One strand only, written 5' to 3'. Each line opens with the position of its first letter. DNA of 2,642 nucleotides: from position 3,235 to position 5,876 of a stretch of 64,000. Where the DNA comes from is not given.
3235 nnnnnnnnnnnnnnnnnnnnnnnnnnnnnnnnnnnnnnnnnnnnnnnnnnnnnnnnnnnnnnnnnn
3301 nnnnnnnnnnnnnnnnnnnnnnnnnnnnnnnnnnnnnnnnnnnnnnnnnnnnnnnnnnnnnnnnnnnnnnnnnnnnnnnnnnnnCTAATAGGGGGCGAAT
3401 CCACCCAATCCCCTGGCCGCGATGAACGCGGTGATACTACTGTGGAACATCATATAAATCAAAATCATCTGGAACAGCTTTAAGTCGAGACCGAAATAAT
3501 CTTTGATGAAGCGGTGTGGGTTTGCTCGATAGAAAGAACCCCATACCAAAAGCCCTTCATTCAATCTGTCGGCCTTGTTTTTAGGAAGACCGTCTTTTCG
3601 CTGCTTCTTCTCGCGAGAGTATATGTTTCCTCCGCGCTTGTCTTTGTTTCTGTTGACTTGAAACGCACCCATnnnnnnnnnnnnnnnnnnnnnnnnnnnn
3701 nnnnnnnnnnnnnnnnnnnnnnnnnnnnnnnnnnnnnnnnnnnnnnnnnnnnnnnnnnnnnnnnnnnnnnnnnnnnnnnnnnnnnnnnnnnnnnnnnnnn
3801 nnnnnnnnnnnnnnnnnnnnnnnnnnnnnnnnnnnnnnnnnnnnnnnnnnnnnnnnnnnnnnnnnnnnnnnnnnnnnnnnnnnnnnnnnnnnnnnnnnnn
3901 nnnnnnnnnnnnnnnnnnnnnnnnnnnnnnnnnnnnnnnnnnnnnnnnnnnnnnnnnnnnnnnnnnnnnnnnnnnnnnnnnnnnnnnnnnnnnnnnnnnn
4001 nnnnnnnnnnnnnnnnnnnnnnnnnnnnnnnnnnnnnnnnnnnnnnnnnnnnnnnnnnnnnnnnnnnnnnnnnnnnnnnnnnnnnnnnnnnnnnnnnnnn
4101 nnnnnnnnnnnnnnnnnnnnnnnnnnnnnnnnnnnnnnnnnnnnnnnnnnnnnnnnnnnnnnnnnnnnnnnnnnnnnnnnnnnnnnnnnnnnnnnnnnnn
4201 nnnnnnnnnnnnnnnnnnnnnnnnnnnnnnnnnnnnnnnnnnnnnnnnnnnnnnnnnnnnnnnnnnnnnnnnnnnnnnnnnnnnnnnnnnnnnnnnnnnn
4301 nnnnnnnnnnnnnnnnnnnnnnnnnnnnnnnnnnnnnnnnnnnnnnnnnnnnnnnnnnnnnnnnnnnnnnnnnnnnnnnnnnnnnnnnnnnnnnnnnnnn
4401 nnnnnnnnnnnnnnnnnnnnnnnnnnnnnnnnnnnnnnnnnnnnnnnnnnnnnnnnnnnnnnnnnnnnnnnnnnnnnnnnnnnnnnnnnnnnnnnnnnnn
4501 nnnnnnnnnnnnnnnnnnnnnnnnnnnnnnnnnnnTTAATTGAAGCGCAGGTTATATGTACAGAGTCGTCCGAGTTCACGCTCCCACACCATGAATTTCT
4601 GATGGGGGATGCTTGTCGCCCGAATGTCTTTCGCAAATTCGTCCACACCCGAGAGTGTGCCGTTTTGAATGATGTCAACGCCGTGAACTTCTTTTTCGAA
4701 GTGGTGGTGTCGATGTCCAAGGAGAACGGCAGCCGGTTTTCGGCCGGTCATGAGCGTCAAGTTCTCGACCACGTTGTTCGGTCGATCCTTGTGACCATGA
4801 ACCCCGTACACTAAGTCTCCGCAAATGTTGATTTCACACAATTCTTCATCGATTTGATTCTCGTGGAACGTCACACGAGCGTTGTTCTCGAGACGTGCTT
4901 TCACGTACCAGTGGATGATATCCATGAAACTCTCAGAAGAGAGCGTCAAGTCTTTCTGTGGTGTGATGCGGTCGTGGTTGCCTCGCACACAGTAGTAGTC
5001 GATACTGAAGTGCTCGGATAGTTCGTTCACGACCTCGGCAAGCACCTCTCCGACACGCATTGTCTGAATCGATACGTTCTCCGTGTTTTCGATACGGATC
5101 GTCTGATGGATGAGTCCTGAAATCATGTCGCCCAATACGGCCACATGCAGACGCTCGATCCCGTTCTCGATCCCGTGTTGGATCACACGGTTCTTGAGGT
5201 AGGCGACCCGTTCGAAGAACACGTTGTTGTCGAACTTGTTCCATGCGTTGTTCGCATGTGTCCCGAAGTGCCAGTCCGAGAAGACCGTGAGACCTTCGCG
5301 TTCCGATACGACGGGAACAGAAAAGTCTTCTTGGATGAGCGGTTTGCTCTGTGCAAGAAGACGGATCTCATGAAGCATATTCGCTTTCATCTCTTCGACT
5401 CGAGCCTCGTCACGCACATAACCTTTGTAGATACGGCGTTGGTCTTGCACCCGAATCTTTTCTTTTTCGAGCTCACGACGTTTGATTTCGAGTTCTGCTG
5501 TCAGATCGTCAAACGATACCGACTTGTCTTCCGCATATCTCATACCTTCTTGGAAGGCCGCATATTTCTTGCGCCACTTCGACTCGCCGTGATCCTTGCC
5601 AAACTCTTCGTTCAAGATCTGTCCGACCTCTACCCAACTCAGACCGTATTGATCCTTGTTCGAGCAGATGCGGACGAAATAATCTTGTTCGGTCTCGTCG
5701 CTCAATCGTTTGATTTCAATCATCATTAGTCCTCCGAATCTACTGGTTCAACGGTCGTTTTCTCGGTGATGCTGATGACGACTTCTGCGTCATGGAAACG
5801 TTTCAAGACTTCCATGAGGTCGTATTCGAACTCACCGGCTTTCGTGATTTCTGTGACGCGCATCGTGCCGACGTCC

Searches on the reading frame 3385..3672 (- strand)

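Call 11: search_protein_families(library=pfam, proteins=[window:3385-3672:-], max_evalue=0.01)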
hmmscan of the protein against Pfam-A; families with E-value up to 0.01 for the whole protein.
window:3385-3672:- (95 aa): 0 families

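Call 14: search_protein_families(library=phrogs, proteins=[window:3385-3672:-], max_evalue=0.001)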
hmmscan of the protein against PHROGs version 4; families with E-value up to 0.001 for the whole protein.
window:3385-3672:- (95 aa): 1 family
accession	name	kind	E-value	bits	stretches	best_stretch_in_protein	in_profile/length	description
phrog_15503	-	unknown function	3.9e-09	37.2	1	21-90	24-97/245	-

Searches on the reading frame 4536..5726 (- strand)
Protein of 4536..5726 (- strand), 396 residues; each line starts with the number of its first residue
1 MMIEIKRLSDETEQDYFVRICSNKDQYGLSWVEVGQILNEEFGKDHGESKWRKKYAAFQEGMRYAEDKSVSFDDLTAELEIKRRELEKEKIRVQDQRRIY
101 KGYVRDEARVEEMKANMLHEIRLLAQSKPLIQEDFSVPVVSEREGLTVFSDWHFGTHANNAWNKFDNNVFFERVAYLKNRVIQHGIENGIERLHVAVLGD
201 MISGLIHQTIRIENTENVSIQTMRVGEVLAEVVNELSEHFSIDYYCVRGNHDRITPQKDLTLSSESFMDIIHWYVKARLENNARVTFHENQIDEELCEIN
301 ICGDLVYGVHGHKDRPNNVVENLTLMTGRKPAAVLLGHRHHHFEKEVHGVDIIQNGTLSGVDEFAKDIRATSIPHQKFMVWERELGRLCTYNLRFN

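Call 11: search_protein_families(library=pfam, proteins=[window:4536-5726:-], max_evalue=0.01)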
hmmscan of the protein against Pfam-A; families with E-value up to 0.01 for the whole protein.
window:4536-5726:- (396 aa): 2 families
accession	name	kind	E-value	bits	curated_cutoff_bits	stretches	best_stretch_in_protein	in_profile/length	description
PF12850.12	Metallophos_2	-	1.4e-06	28.9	27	1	225-360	33-137/154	Calcineurin-like phosphoesterase superfamily domain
PF00149.33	Metallophos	-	0.00015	22.7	21.5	1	147-342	4-159/191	Calcineurin-like phosphoesterase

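Call 14: search_protein_families(library=phrogs, proteins=[window:4536-5726:-], max_evalue=0.001)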
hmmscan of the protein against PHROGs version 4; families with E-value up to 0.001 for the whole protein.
window:4536-5726:- (396 aa): 2 families
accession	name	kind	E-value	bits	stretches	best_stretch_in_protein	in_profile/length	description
phrog_284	-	DNA, RNA and nucleotide metabolism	4.1e-58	198.2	1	28-395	19-394/398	exonuclease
phrog_704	-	DNA, RNA and nucleotide metabolism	2.7e-05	24.4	1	120-387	111-378/390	DNA repair exonuclease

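Call 18: search_dna_similar(query=window:4536-5726:-, collection=phages, mode=protein, max_rows=40, rows=spread)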
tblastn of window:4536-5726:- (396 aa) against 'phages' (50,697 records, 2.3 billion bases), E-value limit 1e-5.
Records with a match: 323; places in all: 324; records where one place covers at least 80% of the query: 87.
Best place of each record, by identity: <60% 323.
By first word of the organism name: Bacillus 160; Staphylococcus 48; Enterococcus 37; Lactobacillus 21; Lactococcus 16; Listeria 9; Clostridioides 5; Bacteriophage 4; Mammaliicoccus 4; Fusobacterium 4; and 10 more.
By host as written in the record: Bacillus cereus 30; - 25; Staphylococcus sp. 19; Bacillus anthracis Sterne 14; Lactobacillus plantarum 13; Enterococcus faecalis 13; Bacillus thuringiensis subsp. kurstaki 12; Bacillus subtilis BEST7003 11; and 94 more.
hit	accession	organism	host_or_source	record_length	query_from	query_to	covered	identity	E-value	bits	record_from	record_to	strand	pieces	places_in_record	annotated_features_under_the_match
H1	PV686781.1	Alicyclobacillus phage MMB025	Alicyclobacillus acidoterrestris MMB007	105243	3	393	99%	42.2%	2e-89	300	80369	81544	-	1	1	exonuclease | hypothetical protein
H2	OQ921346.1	Bacillus phage SPbetaL6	Bacillus subtilis BEST7003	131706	5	395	99%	37.0%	8e-69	241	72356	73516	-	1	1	hypothetical protein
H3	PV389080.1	Mammaliicoccus phage phi127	Mammaliicoccus sciuri Dog127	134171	5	381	95%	33.4%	9e-41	159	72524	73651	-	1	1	exonuclease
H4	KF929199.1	Staphylococcus phage vB_SepS_SEP9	Staphylococcus epidermidis strain M129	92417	2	384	97%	31.4%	6e-44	169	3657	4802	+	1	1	exonuclease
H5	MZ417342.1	Staphylococcus phage PG-2021_68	Mammaliicoccus sciuri C6854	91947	1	393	99%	29.9%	2e-45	173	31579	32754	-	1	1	record has no annotation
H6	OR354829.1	Staphylococcus phage S-CoN_Ph6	Staphylococcus sp.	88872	2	384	97%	30.5%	2e-42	164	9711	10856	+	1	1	exonuclease | hypothetical protein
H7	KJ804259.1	Staphylococcus phage 6ec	Homo sapiens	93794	2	384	97%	29.8%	1e-42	165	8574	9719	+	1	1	ABC transport-like domain protein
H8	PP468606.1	Staphylococcus phage SpP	Staphylococcus saprophyticus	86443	2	384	97%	29.2%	5e-41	160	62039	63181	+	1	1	ABC transport-like domain protein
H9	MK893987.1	Staphylococcus phage PMBT8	Staphylococcus hyicus 07/02 4A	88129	1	382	96%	27.8%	7e-35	142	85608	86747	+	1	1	hypothetical protein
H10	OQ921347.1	Bacillus phage SPbetaL7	Bacillus subtilis BEST7003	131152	3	396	99%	25.4%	3e-24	111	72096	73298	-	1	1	hypothetical protein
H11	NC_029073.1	Geobacillus virus E3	failed fermentation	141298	2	395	99%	24.9%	4e-32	134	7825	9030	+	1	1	DNA PolI-like protein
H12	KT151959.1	Brevibacillus phage Sundance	Brevibacillus laterosporus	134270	110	380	68%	27.3%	2e-18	94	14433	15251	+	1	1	hypothetical protein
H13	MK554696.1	Fusobacterium phage Fnu1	Fusobacterium nucleatum ATCC 10953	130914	105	395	73%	24.5%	8e-10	67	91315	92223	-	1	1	hypothetical protein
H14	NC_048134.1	Lactobacillus phage Lpa804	Lactobacillus plantarum PA106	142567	116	395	71%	24.9%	2e-6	56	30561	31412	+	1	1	exonuclease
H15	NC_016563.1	Bacillus phage W.Ph.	Bacillus cereus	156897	110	396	72%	23.7%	1e-8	63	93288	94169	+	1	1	exonuclease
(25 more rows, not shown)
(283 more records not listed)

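Call 19: get_annotated_region(hit=H1, flank=9000)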
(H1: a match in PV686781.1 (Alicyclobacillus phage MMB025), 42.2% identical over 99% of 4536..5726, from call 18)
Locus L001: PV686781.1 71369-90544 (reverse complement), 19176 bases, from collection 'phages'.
description: Alicyclobacillus phage MMB025, complete genome.
organism: Alicyclobacillus phage MMB025 (NCBI taxid 3425951)
taxonomy: Viruses
host: Alicyclobacillus acidoterrestris MMB007; source: -; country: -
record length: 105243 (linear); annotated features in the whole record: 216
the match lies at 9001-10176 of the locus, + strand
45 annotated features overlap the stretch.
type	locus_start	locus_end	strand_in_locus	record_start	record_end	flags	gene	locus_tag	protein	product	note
CDS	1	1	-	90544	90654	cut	-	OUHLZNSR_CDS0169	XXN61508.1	hypothetical protein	-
CDS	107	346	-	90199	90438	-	-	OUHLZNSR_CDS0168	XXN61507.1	hypothetical protein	-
CDS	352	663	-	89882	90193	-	-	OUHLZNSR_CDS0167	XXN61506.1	hypothetical protein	-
CDS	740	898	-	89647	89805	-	-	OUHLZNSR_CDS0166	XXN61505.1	hypothetical protein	-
CDS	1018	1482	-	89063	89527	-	-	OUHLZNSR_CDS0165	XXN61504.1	replication initiation protein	DNA, RNA and nucleotide metabolism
CDS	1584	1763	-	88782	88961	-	-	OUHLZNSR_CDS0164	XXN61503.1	hypothetical protein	-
CDS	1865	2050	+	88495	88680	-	-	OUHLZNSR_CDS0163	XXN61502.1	hypothetical protein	-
CDS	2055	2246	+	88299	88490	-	-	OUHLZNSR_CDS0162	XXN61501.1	hypothetical protein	-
CDS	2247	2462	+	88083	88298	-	-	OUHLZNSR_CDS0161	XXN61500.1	hypothetical protein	-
CDS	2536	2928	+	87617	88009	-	-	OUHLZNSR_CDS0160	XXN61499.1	hypothetical protein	-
CDS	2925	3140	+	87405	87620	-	-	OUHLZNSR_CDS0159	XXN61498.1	hypothetical protein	-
CDS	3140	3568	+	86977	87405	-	-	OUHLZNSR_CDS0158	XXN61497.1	hypothetical protein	-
CDS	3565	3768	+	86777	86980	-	-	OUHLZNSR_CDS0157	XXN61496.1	hypothetical protein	-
CDS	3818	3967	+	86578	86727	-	-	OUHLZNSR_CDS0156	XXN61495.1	hypothetical protein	-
CDS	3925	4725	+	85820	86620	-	-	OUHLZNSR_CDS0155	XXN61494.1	HNH endonuclease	DNA, RNA and nucleotide metabolism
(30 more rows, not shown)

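Call 20: get_annotated_region(hit=H2, flank=9000)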
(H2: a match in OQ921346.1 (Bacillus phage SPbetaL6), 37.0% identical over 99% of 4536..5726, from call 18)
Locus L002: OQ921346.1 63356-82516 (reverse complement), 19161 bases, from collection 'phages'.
description: Bacillus phage SPbetaL6, complete genome.
organism: Bacillus phage SPbetaL6 (NCBI taxid 3053440)
taxonomy: Viruses; Duplodnaviria; Heunggongvirae; Uroviricota; Caudoviricetes; Spbetavirus
host: Bacillus subtilis BEST7003; source: soil; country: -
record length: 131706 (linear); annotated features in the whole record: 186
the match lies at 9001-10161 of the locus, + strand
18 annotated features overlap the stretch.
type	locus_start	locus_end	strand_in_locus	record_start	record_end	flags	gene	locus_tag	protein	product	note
CDS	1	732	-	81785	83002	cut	-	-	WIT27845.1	hypothetical protein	106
CDS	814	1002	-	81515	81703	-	-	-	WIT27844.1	hypothetical protein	105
CDS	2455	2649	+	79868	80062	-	-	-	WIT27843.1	hypothetical protein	104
CDS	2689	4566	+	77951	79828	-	-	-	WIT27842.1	hypothetical protein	103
CDS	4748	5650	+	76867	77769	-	-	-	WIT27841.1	hypothetical protein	102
CDS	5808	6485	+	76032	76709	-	-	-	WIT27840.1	hypothetical protein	101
CDS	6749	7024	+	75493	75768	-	-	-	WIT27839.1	hypothetical protein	100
CDS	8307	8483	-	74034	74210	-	-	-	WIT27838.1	hypothetical protein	99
CDS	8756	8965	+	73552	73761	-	-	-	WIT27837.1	hypothetical protein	98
CDS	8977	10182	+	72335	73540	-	-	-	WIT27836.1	hypothetical protein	97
CDS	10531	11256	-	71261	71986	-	-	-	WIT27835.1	hypothetical protein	96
CDS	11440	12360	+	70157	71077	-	-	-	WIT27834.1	hypothetical protein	95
CDS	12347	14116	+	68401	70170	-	-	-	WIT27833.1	hypothetical protein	94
CDS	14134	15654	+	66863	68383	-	-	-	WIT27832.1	hypothetical protein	93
CDS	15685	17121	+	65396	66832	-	-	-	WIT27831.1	hypothetical protein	92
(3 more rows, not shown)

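Call 27: find_related_loci(query=window:4536-5726:-, collection=viral_contigs, flank=4000)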
Query window:4536-5726:- (396 aa) in viral_contigs; peptide patterns used: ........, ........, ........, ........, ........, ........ (x = any residue, [..] = any of these).
1 stretches matched a pattern, but none encodes a relative of the query by tblastn (E <= 1e-3).

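Call 28: find_related_loci(query=window:4536-5726:-, collection=genome_contigs, flank=4000)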
Query window:4536-5726:- (396 aa) in genome_contigs; peptide patterns used: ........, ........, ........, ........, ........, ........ (x = any residue, [..] = any of these).
13 stretches matched a pattern, but none encodes a relative of the query by tblastn (E <= 1e-3).

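Call 29: find_homologous_proteins(query=window:4536-5726:-, max_evalue=1e-20)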
Query window:4536-5726:- (396 aa): 180 proteins with E <= 1e-20 among 3549 candidates; the best 120 are listed.
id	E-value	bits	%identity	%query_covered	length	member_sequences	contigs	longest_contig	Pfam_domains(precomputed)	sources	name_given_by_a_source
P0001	2.0e-266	901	100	100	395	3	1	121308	PF12850.13,PF27386.1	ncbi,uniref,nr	ncbi:metallophosphoesterase [Exiguobacterium sp. SH5S4]|uniref:metallophosphoesterase family protein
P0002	1.2e-232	790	86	99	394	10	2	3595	PF12850.13,PF27386.1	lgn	-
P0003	3.4e-228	775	84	99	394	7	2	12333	PF12850.13,PF27386.1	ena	-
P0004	2.7e-165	568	63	100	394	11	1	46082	PF00149.34,PF27386.1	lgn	-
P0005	3.0e-163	562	62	100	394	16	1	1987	PF27386.1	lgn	-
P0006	2.3e-97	345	44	99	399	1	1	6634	PF12850.13,PF00149.34,PF27386.1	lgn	-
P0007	5.6e-87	311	39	97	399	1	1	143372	-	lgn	-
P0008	1.1e-84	303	42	92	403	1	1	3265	PF00149.34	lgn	-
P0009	2.3e-81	292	40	95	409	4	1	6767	PF12850.13,PF00149.34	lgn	-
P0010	3.3e-77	278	37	99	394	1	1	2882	PF00149.34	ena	-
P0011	7.1e-77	277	39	99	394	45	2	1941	PF00149.34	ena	-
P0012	1.4e-76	276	40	100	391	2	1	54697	PF27386.1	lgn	-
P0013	7.5e-76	274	38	99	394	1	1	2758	PF00149.34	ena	-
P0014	6.4e-73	264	37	97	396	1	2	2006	-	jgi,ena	jgi:hypothetical protein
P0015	7.6e-73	264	37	99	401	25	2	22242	PF12850.13,PF00149.34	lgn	-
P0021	6.0e-67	245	36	99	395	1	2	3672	PF12850.13,PF27386.1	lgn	-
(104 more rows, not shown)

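Call 30: find_encoding_contigs(protein=P0003, flank=6000, max_places=3)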
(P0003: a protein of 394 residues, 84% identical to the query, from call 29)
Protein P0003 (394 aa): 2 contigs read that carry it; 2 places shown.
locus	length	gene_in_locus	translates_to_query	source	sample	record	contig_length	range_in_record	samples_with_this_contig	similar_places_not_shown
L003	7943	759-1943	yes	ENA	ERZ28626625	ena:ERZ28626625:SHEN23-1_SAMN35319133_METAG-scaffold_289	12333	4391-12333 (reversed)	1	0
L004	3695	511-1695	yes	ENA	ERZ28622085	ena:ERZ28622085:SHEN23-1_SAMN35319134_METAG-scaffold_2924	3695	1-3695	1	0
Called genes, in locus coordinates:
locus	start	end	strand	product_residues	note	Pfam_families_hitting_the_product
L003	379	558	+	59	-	-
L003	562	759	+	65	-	PF09642:YonK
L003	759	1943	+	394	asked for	PF27386:YonJ_N, PF12850:Metallophos_2 (weak)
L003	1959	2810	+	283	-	PF27269:YonG_N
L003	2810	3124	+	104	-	-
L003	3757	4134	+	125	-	-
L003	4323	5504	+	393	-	-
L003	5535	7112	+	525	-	-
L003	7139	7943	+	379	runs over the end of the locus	PF27290:YonD_N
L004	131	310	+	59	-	-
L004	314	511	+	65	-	PF09642:YonK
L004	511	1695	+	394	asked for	PF27386:YonJ_N, PF12850:Metallophos_2 (weak)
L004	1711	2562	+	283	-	PF27269:YonG_N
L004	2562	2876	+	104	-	-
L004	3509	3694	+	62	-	?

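Call 31: find_encoding_contigs(protein=P0002, flank=4000, max_places=3)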
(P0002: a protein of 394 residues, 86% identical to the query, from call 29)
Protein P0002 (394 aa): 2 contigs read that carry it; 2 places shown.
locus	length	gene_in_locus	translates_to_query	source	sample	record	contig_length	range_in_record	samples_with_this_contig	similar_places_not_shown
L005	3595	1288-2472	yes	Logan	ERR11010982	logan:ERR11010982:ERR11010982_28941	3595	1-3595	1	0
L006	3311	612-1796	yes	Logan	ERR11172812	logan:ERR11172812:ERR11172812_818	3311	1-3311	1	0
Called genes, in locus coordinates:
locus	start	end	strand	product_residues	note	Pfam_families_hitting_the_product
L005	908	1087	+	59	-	-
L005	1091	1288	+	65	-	PF09642:YonK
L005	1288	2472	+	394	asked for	PF27386:YonJ_N, PF12850:Metallophos_2 (faint)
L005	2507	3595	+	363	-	?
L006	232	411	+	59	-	-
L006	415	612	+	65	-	PF09642:YonK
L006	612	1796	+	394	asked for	PF27386:YonJ_N, PF12850:Metallophos_2 (faint)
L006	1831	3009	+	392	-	PF12323:HTH_OrfB_IS605, PF01385:OrfB_IS605, PF07282:Cas12f1-like_TNB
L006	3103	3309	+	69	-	?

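Call 32: find_encoding_contigs(protein=P0004, flank=8000, max_places=3)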
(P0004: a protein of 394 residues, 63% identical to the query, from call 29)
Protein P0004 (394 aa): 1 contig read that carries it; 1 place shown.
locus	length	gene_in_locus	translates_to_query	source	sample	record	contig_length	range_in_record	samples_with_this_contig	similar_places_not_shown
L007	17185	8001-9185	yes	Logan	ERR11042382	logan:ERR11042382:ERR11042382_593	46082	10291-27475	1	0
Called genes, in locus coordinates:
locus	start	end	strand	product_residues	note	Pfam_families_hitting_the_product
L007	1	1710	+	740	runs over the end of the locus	PF14490:HHH_RecD2, PF05970:PIF1 (weak), PF13086:AAA_11 (faint), PF13245:AAA_19, PF13604:AAA_30, PF01443:Viral_helicase1 (faint), PF18335:SH3_13, PF13538:UvrD_C_2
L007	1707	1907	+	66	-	-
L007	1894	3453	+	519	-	-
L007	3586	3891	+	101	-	PF00216:Bac_DNA_binding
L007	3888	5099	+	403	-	PF13638:PIN_4, PF02562:PhoH, PF13604:AAA_30 (faint)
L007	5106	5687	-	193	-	-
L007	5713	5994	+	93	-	-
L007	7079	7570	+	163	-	-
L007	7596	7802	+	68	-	-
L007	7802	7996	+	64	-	PF09642:YonK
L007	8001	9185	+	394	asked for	PF27386:YonJ_N, PF00149:Metallophos (faint)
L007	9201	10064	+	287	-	PF27269:YonG_N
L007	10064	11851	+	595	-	PF03237:Terminase_6N (weak)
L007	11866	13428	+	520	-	-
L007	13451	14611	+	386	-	PF27290:YonD_N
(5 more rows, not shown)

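Call 50: find_encoding_contigs(protein=P0006, flank=5000, max_places=2)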
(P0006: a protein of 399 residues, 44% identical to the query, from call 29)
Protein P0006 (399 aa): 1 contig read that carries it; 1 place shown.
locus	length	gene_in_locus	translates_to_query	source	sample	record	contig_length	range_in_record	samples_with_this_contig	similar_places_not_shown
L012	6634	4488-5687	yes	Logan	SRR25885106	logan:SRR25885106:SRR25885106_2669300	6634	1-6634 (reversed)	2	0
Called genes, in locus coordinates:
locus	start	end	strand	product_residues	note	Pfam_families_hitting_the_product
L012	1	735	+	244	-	?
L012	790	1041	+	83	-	-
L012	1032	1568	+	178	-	-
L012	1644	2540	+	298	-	-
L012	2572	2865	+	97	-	PF00216:Bac_DNA_binding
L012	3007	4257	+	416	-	PF13638:PIN_4, PF02562:PhoH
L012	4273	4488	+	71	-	PF09642:YonK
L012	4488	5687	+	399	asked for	PF27386:YonJ_N, PF00149:Metallophos (weak), PF12850:Metallophos_2 (faint)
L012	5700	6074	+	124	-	-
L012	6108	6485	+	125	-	-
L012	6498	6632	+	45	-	?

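Call 51: find_encoding_contigs(protein=P0007, flank=8000, max_places=2)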
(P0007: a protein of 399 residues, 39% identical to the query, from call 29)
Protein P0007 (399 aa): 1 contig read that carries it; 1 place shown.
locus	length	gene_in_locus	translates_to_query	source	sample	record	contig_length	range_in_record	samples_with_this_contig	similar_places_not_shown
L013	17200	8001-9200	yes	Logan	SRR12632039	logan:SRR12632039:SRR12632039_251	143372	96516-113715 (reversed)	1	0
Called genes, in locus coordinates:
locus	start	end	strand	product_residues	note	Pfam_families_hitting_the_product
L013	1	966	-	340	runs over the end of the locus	PF02899:Phage_int_SAM_1, PF00589:Phage_integrase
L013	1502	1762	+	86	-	-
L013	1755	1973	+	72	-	-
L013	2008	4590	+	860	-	PF05183:RdRP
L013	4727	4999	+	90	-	PF00216:Bac_DNA_binding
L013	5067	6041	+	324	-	PF02796:HTH_7 (faint), PF01541:GIY-YIG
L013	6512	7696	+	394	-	PF13638:PIN_4, PF02562:PhoH, PF13245:AAA_19 (faint)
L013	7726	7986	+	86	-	PF09642:YonK (weak)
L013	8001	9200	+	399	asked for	-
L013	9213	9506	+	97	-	-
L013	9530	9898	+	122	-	-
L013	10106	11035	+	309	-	PF27269:YonG_N, PF27316:YonG_C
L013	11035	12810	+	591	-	PF03237:Terminase_6N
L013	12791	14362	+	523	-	-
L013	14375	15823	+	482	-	PF27290:YonD_N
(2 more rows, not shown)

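Call 52: find_encoding_contigs(protein=P0012, flank=8000, max_places=2)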
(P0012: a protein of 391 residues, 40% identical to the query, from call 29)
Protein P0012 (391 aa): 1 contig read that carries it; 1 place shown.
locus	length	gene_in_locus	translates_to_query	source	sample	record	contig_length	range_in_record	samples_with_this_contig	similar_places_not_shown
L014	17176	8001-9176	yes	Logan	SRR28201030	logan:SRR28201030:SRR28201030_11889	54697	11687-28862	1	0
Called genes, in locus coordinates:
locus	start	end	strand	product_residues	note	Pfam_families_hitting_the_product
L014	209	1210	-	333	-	-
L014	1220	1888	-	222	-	PF14311:DUF4379 (faint)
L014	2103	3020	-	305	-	-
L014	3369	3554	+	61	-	-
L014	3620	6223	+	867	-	-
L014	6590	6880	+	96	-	PF00216:Bac_DNA_binding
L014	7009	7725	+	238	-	PF02562:PhoH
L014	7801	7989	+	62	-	PF09642:YonK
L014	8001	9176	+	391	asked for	PF27386:YonJ_N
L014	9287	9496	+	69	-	-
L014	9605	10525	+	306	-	PF27269:YonG_N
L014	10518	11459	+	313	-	-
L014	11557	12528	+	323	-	-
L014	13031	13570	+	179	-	-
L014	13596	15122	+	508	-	-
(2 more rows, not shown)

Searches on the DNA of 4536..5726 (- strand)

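Call 45: search_rna_families(sources=[L002, L005, L007, L010, L011], threshold=gathering)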
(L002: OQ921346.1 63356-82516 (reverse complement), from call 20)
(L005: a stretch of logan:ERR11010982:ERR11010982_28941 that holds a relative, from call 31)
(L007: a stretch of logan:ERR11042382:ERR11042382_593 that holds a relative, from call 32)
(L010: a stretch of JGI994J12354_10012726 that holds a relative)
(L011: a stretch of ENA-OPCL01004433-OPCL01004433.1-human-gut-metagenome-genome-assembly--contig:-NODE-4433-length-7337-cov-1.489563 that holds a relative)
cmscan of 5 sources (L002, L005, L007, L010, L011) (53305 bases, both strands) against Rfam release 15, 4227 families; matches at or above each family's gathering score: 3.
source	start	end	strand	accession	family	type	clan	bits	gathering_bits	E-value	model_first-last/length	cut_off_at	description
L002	1279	1382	+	RF02892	SR6_antitoxin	Gene; antisense;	-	122.1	55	2.9e-22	1-104/104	no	Bacillus SR6 antitoxin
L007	6444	6566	+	RF02969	DUF3800-I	Gene; sRNA;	-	54.3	44.2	1.3e-05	1-115/115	no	DUF3800-I RNA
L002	8209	8274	+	RF03075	DUF3800-VIII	Gene; sRNA;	-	52.5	40.2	5.3e-07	1-64/64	no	DUF3800-VIII RNA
